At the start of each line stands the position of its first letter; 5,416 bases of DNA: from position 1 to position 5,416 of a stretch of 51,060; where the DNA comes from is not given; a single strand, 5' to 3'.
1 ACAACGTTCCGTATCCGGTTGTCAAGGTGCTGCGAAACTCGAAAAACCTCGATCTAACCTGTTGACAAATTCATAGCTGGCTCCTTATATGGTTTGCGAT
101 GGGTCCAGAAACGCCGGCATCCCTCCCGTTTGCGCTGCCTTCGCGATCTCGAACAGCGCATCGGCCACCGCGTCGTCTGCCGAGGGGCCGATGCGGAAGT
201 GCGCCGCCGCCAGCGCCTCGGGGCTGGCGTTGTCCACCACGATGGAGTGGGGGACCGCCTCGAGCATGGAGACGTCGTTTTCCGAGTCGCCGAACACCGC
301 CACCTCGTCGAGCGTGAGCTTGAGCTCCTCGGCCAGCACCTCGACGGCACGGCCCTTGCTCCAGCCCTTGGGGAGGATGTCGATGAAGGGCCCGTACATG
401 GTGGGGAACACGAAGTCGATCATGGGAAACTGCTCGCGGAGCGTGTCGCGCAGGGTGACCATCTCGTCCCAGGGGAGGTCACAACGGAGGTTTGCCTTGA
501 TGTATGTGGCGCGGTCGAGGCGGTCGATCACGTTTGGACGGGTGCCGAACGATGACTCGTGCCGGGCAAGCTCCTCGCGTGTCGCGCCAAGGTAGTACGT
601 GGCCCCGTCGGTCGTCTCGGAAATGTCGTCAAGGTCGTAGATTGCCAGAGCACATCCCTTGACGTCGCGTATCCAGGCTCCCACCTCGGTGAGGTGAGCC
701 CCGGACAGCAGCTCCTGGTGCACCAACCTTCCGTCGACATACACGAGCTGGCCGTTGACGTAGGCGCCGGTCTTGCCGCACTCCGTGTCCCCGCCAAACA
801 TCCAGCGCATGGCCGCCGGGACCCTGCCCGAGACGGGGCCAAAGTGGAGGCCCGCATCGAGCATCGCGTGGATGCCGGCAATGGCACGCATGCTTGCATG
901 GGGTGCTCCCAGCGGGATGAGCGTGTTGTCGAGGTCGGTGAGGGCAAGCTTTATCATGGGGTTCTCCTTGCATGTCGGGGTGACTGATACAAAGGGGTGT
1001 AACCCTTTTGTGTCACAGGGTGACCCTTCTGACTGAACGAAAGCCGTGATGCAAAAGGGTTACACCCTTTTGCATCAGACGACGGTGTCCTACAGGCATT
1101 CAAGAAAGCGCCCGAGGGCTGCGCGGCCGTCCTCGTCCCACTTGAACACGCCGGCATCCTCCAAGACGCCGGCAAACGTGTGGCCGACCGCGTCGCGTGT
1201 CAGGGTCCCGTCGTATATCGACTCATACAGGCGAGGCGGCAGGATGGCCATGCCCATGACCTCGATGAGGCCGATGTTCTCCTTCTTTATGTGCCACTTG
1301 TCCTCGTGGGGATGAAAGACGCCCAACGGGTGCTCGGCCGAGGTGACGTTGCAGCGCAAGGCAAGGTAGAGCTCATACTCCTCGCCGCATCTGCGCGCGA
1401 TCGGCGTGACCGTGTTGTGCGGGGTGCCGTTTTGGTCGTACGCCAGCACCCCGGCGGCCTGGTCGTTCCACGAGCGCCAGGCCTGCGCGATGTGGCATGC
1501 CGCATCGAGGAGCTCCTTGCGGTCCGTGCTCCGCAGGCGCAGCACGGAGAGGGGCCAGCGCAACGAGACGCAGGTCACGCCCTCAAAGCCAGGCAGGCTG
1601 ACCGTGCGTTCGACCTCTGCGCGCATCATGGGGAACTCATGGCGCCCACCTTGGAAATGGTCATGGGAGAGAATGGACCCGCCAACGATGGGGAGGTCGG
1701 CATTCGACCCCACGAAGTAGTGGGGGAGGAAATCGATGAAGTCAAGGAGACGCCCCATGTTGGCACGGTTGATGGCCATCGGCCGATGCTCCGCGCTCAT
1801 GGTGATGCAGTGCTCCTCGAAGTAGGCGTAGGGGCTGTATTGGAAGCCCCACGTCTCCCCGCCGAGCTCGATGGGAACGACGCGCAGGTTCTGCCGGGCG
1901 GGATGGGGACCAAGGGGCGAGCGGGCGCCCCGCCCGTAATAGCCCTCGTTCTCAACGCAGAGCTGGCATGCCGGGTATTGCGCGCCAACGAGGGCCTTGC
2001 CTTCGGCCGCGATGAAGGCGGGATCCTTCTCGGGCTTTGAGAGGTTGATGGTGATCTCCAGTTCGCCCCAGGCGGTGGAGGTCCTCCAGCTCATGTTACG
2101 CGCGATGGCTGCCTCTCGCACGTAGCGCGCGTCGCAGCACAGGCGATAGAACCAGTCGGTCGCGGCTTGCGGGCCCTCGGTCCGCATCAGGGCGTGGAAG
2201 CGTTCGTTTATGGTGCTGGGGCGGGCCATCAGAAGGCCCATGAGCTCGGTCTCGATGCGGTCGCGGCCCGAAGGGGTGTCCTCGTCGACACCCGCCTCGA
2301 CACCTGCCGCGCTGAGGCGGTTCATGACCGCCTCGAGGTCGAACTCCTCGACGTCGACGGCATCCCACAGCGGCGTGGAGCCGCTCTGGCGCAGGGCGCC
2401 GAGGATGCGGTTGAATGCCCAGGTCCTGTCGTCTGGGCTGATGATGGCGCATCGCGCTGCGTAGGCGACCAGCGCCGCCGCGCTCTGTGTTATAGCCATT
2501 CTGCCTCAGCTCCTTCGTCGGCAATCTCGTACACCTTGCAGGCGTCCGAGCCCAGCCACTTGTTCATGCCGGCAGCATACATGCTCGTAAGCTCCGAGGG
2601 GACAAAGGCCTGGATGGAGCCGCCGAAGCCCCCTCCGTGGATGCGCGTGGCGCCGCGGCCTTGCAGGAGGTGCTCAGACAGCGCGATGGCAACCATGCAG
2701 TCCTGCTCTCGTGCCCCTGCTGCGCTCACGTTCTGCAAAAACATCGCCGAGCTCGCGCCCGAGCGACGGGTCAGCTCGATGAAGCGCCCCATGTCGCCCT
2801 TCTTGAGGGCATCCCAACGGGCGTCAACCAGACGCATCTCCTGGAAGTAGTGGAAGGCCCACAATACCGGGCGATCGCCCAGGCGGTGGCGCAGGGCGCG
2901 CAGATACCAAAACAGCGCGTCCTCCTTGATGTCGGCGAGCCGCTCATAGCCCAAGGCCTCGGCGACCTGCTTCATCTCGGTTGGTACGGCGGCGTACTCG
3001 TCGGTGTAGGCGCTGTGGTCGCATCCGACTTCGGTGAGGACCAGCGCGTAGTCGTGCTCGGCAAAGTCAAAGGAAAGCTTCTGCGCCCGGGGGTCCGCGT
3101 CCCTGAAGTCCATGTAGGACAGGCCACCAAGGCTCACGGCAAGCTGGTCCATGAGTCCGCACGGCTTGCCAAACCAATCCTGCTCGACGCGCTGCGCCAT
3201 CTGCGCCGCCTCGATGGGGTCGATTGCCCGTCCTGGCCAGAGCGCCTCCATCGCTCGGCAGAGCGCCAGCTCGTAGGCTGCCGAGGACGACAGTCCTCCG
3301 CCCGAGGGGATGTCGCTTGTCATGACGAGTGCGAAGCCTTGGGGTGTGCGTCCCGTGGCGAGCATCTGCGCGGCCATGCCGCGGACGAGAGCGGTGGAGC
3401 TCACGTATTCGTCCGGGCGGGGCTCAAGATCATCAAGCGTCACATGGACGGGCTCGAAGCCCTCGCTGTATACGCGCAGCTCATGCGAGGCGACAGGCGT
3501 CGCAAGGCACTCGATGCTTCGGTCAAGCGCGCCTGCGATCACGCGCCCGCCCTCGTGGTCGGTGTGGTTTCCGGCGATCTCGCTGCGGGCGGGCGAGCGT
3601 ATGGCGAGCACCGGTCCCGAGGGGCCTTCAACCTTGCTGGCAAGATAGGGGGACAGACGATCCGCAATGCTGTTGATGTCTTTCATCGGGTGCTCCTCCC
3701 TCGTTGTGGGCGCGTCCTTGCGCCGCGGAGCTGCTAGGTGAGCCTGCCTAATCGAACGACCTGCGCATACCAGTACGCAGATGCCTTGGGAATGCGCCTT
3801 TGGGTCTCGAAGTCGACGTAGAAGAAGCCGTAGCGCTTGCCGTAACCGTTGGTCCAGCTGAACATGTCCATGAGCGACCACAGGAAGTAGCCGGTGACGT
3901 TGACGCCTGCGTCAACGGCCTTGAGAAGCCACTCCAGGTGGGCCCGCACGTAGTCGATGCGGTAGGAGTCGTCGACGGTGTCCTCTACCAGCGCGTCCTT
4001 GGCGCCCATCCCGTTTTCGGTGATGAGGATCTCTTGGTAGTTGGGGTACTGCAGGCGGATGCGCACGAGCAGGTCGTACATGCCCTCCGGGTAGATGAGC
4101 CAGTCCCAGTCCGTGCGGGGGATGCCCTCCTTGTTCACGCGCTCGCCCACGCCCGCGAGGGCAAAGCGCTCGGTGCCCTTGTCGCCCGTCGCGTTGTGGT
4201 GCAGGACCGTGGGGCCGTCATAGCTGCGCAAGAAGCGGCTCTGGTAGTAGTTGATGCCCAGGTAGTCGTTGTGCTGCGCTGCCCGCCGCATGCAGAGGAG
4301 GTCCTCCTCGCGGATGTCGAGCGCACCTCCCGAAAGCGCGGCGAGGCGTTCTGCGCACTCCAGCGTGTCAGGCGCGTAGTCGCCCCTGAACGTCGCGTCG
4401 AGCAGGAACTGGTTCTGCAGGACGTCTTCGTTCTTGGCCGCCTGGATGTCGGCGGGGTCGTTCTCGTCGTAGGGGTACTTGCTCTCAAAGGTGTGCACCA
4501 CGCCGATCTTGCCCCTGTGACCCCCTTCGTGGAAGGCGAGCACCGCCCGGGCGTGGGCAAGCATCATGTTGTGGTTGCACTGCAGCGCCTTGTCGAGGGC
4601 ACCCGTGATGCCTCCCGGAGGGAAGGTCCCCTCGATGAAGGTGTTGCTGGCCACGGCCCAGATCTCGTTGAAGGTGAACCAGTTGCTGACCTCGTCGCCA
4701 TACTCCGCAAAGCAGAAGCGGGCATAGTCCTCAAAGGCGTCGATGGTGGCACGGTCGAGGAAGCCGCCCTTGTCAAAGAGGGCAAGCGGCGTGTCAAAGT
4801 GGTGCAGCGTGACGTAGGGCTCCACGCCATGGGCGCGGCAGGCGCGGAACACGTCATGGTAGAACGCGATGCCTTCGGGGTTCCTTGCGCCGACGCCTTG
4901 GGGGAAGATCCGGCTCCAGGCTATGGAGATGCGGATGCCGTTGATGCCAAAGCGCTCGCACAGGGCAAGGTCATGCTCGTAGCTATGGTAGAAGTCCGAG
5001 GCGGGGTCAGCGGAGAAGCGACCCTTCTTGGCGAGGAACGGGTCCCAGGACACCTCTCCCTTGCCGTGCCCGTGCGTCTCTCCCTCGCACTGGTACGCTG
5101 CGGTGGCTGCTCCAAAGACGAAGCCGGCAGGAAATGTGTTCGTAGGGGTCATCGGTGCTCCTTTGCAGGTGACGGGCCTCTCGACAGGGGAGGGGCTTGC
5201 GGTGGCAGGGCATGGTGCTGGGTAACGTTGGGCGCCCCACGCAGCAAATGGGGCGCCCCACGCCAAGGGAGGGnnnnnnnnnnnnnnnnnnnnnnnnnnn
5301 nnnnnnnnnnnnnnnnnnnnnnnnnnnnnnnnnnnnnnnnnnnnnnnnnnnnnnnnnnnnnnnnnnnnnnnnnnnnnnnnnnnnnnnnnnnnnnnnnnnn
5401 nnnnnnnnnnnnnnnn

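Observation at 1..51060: The whole window is one perfect 51,060-bp reverse-complement palindrome (2 x 25,530 bp, zero spacer)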

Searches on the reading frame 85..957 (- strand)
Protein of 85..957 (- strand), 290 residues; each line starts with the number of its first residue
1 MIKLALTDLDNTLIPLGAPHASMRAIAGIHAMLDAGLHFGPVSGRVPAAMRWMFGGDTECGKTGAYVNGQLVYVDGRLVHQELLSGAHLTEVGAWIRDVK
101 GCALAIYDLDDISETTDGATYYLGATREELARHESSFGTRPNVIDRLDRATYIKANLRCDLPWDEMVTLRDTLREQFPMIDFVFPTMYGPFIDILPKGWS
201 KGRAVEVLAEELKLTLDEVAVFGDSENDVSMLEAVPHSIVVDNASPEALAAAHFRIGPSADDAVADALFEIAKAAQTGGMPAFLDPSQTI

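Call 6: search_protein_families(library=pfam, proteins=[window:85-957:-])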
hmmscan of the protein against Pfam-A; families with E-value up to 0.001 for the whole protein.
window:85-957:- (290 aa): 3 families
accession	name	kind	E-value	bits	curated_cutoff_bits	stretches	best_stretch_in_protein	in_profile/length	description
PF08282.18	Hydrolase_3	-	2.7e-33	116.2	20.9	1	7-268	3-255/255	haloacid dehalogenase-like hydrolase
PF05116.19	S6PP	-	5e-15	56.2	20.3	1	169-251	136-216/247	Sucrose-6F-phosphate phosphohydrolase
PF00702.32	Hydrolase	-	5.1e-06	27.4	26.4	1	197-234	152-189/191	haloacid dehalogenase-like hydrolase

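Call 9: find_encoding_contigs(protein=window:85-957:-, flank=10000, max_places=10)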
Protein window:85-957:- (290 aa): 12 contigs read that carry it; 9 places shown.
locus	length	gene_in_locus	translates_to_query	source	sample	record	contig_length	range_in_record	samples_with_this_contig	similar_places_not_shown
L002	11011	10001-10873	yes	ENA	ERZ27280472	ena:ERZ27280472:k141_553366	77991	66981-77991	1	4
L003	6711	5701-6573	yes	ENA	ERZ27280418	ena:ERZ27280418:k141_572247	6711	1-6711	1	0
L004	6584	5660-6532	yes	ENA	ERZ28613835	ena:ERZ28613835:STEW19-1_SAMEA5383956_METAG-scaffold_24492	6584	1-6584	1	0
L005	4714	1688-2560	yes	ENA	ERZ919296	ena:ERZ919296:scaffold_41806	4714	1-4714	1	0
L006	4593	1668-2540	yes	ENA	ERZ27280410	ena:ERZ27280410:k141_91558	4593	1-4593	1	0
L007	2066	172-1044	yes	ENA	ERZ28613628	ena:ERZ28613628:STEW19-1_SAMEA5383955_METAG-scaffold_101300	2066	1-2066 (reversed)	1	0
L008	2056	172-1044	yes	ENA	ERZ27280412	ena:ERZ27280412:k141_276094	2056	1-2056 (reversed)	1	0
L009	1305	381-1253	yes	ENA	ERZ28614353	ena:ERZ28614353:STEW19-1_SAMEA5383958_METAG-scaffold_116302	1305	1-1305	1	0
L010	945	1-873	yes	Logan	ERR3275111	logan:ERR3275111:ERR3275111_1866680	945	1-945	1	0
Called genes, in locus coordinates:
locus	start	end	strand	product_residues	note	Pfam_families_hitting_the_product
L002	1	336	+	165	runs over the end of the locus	PF03061:4HBT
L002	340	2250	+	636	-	PF08497:Radical_SAM_N, PF04055:Radical_SAM (weak), PF11842:DUF3362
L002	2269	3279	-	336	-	PF00356:LacI, PF00532:Peripla_BP_1, PF13407:Peripla_BP_4, PF13377:Peripla_BP_3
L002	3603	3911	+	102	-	PF02255:PTS_IIA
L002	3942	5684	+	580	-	PF02378:PTS_EIIC, PF02302:PTS_IIB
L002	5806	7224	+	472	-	PF00232:Glyco_hydro_1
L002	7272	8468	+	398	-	PF10509:GalKase_gal_bdg, PF00288:GHMP_kinases_N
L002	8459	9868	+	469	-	PF01087:GalP_UDP_transf, PF02744:GalP_UDP_tr_C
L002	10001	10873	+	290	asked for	PF00702:Hydrolase (faint), PF08282:Hydrolase_3, PF05116:S6PP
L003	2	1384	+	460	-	?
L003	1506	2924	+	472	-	PF00232:Glyco_hydro_1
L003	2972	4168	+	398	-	PF10509:GalKase_gal_bdg, PF00288:GHMP_kinases_N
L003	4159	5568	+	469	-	PF01087:GalP_UDP_transf, PF02744:GalP_UDP_tr_C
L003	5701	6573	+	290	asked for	PF00702:Hydrolase (faint), PF08282:Hydrolase_3, PF05116:S6PP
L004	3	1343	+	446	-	?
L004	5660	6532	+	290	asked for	PF00702:Hydrolase (faint), PF08282:Hydrolase_3, PF05116:S6PP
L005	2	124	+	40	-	?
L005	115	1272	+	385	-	-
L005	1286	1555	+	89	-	PF02744:GalP_UDP_tr_C (weak)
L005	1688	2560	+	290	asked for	PF00702:Hydrolase (faint), PF08282:Hydrolase_3, PF05116:S6PP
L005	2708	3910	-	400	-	PF01548:DEDD_Tnp_IS110, PF02371:Transposase_20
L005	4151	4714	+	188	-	?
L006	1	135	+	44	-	?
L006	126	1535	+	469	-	PF01087:GalP_UDP_transf, PF02744:GalP_UDP_tr_C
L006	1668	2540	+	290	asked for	PF00702:Hydrolase (faint), PF08282:Hydrolase_3, PF05116:S6PP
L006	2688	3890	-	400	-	PF01548:DEDD_Tnp_IS110, PF02371:Transposase_20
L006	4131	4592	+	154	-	?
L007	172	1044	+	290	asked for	PF00702:Hydrolase (faint), PF08282:Hydrolase_3, PF05116:S6PP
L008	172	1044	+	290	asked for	PF00702:Hydrolase (faint), PF08282:Hydrolase_3, PF05116:S6PP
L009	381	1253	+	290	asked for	PF00702:Hydrolase (faint), PF08282:Hydrolase_3, PF05116:S6PP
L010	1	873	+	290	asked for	PF00702:Hydrolase (faint), PF08282:Hydrolase_3, PF05116:S6PP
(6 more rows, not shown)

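Call 33: search_protein_families(library=pfam, proteins=[L006:2688-3890:-], max_evalue=0.01)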
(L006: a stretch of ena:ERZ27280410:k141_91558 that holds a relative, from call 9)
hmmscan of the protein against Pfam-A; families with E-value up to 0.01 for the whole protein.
L006:2688-3890:- (400 aa): 2 families
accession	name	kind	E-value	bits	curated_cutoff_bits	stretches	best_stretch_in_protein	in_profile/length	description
PF01548.23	DEDD_Tnp_IS110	-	2.7e-36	125.1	29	1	16-174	1-155/155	Transposase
PF02371.22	Transposase_20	-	2e-25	89.4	21.3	1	277-361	4-87/87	Transposase IS116/IS110/IS902 family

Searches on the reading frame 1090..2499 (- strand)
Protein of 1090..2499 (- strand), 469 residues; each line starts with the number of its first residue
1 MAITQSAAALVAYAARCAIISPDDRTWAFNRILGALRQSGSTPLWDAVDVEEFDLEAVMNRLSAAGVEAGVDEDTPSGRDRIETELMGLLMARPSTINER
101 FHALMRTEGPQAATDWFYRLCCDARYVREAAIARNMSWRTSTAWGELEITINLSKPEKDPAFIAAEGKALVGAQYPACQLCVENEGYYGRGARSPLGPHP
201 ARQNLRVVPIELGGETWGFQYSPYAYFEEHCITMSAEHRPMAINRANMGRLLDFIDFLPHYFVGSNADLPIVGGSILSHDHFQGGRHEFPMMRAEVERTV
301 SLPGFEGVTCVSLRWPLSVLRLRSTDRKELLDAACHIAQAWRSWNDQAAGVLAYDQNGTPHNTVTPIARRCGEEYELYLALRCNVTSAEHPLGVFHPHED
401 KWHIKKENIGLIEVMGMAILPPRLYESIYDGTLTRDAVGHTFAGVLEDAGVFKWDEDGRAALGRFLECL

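Call 6: search_protein_families(library=pfam, proteins=[window:1090-2499:-])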
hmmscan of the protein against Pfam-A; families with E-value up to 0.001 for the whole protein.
window:1090-2499:- (469 aa): 2 families
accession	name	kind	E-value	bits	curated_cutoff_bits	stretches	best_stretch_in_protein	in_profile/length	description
PF01087.27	GalP_UDP_transf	-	1e-26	94.9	22.1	1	52-240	24-184/184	Galactose-1-phosphate uridyl transferase, N-terminal domain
PF02744.22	GalP_UDP_tr_C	-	2.3e-19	70.2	29.2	1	258-426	5-143/165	Galactose-1-phosphate uridyl transferase, C-terminal domain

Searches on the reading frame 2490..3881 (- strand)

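Call 6: search_protein_families(library=pfam, proteins=[window:2490-3881:-])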
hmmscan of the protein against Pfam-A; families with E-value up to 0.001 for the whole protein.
window:2490-3881:- (463 aa): 2 families
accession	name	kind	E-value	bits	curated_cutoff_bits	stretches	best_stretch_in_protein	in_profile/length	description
PF00288.32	GHMP_kinases_N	-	2e-17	63.6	22.3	1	166-253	3-87/87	GHMP kinases N terminal domain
PF10509.15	GalKase_gal_bdg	-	9e-09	35.2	23.1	1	92-127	12-47/49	Galactokinase galactose-binding signature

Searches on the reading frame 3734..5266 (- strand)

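Call 6: search_protein_families(library=pfam, proteins=[window:3734-5266:-])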
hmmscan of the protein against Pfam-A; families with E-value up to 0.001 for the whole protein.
window:3734-5266:- (510 aa): 1 family
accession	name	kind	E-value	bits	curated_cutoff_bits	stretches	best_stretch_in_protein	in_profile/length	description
PF00232.24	Glyco_hydro_1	-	2.7e-151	504.5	22.6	1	43-505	3-449/453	Glycosyl hydrolase family 1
